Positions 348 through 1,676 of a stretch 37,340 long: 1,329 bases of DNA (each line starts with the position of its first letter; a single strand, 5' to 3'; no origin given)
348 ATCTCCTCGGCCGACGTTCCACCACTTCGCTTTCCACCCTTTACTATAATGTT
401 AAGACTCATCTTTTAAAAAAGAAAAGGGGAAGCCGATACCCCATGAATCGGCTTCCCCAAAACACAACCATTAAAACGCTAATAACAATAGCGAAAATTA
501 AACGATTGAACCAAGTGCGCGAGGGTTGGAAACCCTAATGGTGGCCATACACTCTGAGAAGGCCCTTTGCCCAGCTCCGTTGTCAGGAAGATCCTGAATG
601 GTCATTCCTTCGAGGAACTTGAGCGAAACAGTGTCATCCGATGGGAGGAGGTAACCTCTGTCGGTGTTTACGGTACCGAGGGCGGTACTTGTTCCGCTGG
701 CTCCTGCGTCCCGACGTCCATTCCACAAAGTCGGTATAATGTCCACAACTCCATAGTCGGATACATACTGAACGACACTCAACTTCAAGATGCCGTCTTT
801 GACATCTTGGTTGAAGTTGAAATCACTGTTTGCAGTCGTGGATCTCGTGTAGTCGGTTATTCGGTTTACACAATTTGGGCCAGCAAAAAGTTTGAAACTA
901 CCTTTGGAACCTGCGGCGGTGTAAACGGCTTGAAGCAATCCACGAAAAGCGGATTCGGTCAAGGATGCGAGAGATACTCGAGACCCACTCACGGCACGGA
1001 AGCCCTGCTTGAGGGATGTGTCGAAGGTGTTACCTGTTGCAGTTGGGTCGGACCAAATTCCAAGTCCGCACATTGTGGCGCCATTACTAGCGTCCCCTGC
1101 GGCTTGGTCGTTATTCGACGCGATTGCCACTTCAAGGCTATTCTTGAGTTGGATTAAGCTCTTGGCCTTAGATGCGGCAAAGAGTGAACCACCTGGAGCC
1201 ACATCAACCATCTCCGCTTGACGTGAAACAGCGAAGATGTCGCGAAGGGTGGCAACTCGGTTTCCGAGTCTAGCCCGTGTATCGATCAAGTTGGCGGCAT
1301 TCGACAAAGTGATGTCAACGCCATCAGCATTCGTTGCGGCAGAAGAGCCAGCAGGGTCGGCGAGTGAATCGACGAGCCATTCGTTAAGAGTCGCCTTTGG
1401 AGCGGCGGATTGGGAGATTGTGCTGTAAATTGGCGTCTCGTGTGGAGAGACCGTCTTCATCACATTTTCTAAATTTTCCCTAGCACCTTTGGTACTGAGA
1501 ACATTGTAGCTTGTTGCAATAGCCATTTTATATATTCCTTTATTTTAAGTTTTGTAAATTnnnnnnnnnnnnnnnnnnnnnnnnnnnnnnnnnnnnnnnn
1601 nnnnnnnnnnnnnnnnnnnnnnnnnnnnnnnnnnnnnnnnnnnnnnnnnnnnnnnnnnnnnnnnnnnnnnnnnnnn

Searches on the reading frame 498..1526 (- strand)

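Call 20: search_protein_families(library=phrogs, proteins=[window:498-1526:-], max_evalue=0.001)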
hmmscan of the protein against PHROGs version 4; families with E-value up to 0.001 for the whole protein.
window:498-1526:- (342 aa): 1 family
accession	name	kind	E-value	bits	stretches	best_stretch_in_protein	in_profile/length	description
phrog_1328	-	head and packaging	1.8e-23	84.6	1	1-341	1-303/583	major head protein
